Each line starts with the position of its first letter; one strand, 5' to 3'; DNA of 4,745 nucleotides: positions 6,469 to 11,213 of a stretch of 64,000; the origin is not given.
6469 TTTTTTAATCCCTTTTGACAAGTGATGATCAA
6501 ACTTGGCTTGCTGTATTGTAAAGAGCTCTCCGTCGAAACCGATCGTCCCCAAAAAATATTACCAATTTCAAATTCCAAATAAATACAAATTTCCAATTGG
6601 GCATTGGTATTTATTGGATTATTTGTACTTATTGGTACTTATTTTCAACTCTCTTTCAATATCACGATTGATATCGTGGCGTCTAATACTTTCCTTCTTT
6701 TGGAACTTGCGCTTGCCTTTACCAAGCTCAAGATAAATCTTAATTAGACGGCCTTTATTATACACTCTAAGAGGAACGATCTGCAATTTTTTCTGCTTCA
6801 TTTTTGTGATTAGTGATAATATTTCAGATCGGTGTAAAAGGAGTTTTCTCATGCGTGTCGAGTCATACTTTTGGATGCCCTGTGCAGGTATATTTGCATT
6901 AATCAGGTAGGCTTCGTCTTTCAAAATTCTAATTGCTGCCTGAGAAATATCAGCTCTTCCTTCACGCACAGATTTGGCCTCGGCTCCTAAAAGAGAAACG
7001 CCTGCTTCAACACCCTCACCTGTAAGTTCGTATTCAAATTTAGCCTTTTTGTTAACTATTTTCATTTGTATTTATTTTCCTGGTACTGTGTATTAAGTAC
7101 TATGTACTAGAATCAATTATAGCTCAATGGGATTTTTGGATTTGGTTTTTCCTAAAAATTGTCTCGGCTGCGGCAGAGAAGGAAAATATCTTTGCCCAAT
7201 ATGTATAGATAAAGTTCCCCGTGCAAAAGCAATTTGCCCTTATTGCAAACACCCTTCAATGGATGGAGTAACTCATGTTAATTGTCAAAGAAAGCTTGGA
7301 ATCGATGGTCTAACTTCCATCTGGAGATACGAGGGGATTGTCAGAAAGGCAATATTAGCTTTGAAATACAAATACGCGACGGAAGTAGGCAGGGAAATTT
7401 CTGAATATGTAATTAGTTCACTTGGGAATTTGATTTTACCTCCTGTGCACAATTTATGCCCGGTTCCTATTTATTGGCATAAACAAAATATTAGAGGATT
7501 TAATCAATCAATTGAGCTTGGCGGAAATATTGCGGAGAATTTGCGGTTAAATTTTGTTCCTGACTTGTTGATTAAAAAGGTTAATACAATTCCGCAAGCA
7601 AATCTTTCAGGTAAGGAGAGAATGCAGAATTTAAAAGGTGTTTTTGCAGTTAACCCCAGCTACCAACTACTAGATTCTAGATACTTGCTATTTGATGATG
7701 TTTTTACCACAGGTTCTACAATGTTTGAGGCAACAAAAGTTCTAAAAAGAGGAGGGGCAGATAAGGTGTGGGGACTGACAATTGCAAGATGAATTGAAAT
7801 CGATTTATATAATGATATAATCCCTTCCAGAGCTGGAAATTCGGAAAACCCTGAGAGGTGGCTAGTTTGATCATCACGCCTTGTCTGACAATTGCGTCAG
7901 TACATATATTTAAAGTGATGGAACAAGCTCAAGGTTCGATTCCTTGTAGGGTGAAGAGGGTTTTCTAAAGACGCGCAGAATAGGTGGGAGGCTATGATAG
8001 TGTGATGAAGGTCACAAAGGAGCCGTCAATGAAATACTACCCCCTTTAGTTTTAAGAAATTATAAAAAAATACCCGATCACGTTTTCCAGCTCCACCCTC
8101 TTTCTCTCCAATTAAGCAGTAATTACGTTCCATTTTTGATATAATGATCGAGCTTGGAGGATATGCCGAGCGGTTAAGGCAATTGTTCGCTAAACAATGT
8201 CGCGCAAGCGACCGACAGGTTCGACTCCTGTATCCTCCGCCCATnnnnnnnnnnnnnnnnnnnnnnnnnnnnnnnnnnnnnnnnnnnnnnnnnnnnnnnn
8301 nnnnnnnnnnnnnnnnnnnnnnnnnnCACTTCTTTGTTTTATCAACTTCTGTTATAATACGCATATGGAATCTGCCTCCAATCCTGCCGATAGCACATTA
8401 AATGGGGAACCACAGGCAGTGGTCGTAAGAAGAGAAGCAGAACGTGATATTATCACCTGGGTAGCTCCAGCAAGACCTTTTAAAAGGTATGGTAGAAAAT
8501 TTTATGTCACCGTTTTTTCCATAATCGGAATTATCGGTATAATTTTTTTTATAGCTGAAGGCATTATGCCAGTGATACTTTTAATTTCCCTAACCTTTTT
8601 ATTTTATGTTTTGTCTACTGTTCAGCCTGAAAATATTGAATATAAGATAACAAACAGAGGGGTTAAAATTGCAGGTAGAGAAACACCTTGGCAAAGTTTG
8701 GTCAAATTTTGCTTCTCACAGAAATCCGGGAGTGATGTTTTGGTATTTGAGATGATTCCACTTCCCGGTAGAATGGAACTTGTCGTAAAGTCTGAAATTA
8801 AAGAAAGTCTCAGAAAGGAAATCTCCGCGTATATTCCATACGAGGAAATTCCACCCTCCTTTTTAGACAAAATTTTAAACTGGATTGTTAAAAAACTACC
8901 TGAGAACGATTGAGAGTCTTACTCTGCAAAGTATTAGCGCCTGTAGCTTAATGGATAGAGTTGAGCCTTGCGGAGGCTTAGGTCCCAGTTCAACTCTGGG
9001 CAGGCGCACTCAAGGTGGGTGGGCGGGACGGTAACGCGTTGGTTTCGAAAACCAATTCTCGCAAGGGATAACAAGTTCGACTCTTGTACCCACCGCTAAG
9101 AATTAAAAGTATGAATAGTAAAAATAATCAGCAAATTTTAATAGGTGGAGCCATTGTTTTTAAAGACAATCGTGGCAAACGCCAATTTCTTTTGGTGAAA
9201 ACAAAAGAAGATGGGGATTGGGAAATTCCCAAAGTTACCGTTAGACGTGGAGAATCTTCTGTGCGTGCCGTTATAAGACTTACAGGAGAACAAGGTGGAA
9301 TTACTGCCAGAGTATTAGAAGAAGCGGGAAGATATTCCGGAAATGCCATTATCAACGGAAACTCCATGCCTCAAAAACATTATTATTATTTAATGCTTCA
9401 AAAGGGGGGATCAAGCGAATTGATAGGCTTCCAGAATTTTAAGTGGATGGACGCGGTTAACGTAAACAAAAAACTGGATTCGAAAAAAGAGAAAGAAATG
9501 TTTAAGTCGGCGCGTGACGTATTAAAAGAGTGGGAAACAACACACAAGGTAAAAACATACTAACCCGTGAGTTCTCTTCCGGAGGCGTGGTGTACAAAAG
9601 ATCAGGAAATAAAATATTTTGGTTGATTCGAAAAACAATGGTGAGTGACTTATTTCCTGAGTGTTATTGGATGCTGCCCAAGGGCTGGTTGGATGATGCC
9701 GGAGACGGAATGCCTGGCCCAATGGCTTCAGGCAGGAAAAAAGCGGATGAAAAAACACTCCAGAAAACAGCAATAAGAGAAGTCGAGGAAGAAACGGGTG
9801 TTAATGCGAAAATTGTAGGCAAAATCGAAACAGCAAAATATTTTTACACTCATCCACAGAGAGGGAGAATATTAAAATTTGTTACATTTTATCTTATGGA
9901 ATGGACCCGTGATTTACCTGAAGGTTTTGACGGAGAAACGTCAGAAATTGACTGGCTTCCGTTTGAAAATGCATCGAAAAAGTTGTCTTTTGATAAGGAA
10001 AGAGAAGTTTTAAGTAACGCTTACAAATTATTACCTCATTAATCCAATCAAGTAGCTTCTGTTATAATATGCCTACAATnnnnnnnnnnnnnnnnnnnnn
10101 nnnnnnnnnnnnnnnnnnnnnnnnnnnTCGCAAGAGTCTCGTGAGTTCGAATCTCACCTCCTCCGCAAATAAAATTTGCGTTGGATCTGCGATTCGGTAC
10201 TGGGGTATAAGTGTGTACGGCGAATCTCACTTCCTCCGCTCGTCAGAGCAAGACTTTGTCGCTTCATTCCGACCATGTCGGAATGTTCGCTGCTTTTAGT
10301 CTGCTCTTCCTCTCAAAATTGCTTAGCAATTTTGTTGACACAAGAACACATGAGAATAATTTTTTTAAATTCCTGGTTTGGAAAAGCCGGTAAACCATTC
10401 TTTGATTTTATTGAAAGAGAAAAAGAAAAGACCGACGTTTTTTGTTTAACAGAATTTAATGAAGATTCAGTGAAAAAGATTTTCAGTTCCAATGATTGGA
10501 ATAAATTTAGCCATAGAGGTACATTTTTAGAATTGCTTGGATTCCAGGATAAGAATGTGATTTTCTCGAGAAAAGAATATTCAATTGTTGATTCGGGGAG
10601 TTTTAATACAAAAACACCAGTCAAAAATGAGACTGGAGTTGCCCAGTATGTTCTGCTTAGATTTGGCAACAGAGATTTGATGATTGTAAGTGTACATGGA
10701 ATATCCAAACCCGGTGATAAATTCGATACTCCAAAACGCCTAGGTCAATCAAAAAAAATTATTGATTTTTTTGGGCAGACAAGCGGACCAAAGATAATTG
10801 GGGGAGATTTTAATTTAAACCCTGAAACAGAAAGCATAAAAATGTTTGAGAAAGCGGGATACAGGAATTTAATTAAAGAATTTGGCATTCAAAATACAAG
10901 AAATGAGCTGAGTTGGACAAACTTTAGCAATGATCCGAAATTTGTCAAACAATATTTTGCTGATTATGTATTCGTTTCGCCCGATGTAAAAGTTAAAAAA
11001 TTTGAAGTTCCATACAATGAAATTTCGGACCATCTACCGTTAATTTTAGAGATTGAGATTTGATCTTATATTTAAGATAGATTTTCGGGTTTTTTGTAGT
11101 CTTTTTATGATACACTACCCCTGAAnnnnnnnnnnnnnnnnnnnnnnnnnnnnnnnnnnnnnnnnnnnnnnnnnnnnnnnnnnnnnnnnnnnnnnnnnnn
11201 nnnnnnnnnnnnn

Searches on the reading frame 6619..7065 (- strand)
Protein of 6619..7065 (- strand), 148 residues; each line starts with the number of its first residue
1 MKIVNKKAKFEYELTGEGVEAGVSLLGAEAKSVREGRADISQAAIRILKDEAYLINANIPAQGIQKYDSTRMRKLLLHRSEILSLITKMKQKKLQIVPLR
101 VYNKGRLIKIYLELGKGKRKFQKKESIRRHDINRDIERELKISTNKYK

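Call 70: search_protein_families(library=pfam, proteins=[window:6619-7065:-], max_evalue=0.001)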
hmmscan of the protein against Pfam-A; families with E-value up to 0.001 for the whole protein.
window:6619-7065:- (148 aa): 1 family
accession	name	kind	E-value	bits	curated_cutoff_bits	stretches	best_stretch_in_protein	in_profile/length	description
PF01668.23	SmpB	-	3.4e-36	124.8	27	1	4-141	3-142/143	SmpB protein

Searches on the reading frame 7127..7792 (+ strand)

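Call 70: search_protein_families(library=pfam, proteins=[window:7127-7792:+], max_evalue=0.001)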
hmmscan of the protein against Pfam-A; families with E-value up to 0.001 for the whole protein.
window:7127-7792:+ (221 aa): 1 family
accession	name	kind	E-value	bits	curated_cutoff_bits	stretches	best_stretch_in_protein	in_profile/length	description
PF18912.6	DZR_2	-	1.5e-07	31.6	27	1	3-53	1-55/56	Double zinc ribbon domain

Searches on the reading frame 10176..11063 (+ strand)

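Call 70: search_protein_families(library=pfam, proteins=[window:10176-11063:+], max_evalue=0.001)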
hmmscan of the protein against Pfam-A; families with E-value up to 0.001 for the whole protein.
window:10176-11063:+ (295 aa): 1 family
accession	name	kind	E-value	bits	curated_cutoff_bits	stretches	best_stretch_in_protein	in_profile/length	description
PF03372.29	Exo_endo_phos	-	2.5e-10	40.9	24.5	1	78-286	25-225/225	Endonuclease/Exonuclease/phosphatase family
